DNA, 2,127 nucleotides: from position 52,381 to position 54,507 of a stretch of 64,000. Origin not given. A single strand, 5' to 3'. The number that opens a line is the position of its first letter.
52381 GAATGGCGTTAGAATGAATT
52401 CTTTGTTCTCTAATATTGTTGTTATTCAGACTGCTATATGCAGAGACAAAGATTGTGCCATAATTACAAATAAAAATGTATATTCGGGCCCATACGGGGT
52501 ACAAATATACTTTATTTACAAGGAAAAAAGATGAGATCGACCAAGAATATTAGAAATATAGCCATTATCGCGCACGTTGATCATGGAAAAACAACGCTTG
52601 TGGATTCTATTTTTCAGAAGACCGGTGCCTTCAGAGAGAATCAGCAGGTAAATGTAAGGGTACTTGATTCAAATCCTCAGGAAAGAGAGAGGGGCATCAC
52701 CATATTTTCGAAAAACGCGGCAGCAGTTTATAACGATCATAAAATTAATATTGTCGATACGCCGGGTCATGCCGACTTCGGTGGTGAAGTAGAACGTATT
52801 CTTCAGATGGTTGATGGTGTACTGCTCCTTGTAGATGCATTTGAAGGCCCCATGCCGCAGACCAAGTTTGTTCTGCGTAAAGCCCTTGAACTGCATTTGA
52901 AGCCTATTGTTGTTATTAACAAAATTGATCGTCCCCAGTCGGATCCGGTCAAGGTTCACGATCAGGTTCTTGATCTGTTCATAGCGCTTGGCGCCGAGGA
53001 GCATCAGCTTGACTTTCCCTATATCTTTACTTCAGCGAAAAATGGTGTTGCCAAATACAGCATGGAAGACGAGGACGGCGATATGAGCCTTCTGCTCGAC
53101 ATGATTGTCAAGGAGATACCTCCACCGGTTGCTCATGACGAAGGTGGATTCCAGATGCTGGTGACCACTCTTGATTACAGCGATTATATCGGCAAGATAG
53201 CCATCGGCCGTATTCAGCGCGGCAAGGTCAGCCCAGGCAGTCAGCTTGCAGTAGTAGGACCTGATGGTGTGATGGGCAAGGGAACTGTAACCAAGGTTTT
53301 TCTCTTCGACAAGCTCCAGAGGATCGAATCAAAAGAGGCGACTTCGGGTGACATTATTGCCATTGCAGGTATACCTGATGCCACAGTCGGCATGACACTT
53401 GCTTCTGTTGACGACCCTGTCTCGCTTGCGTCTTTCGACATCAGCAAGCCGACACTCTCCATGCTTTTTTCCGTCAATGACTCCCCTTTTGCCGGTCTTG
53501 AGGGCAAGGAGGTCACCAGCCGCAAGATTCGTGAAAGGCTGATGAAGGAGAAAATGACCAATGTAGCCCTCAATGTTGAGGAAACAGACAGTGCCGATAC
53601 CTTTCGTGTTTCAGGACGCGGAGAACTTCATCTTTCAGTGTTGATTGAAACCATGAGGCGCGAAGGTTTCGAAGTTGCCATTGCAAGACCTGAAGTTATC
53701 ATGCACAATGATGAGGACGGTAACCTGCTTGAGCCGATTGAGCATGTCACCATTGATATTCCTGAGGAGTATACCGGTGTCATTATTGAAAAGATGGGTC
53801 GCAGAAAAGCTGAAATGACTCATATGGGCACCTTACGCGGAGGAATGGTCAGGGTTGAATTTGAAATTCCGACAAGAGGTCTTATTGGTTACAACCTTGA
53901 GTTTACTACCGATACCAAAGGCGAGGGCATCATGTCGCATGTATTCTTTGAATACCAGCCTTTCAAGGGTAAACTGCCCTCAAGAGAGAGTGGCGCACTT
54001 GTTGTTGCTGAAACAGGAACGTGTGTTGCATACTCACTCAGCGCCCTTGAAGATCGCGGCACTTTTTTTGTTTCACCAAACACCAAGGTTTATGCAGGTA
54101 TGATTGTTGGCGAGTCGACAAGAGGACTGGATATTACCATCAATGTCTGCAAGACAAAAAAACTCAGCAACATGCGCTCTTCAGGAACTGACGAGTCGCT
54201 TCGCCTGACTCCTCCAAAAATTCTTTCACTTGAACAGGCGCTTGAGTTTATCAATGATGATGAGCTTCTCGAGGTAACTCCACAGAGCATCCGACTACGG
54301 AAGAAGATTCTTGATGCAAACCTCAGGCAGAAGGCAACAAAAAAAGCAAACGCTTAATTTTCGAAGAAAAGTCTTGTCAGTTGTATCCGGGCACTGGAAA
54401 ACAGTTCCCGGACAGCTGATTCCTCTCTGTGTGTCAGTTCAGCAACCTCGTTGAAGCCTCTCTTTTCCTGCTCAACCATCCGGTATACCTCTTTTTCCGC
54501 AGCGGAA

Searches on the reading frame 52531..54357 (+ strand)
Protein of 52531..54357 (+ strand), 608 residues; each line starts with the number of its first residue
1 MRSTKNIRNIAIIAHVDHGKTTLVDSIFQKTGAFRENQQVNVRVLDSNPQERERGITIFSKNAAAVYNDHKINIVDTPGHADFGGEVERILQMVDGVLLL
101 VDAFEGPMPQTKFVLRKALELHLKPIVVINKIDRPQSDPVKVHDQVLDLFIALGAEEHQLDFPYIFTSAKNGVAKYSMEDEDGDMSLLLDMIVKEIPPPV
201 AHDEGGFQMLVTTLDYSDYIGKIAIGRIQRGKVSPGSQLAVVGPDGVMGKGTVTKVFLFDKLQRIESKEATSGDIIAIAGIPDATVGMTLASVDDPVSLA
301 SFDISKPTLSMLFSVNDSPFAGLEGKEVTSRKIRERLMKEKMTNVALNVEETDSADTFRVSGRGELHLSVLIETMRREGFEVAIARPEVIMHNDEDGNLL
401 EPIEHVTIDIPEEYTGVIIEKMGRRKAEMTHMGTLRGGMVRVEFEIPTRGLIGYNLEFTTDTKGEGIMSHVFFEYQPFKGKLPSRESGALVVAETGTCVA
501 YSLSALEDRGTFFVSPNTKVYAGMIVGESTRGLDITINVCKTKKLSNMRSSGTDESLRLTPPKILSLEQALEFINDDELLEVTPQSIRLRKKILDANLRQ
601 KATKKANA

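Call 75: list_cluster_members(proteins=[window:52531-54357:+, window:57100-58848:-, window:45364-46905:-, window:50116-51393:-])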
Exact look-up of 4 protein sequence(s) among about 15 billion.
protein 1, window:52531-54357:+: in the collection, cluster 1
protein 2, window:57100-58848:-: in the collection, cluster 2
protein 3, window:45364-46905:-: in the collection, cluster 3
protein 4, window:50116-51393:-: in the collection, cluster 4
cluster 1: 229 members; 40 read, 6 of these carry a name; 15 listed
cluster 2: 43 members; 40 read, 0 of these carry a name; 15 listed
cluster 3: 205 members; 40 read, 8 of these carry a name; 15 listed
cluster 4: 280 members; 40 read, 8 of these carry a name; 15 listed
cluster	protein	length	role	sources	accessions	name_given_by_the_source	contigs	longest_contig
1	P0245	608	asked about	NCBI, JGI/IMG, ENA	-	-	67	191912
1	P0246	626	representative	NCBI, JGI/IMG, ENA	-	-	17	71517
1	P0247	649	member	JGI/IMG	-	GTP-binding protein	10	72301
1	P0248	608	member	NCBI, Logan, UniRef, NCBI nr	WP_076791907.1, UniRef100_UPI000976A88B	translational GTPase TypA [Chlorobium sp. KB01] | translational GTPase TypA n=1 Tax=Chlorobium sp. KB01 TaxID=1917528 RepID=UPI000976A88B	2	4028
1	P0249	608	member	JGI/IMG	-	GTP-binding protein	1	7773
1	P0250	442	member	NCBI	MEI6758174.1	MAG: GTP-binding protein, partial [Chlorobium sp.]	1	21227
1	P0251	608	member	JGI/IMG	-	GTP-binding protein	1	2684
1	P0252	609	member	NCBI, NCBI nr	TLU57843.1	MAG: translational GTPase TypA [Chlorobium sp.]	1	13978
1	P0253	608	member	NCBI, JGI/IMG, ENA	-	-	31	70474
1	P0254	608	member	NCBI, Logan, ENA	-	-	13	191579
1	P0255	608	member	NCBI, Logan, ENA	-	-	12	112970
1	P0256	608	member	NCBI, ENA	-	-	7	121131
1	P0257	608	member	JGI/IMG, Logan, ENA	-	-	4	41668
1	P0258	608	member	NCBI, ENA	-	-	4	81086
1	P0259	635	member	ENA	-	-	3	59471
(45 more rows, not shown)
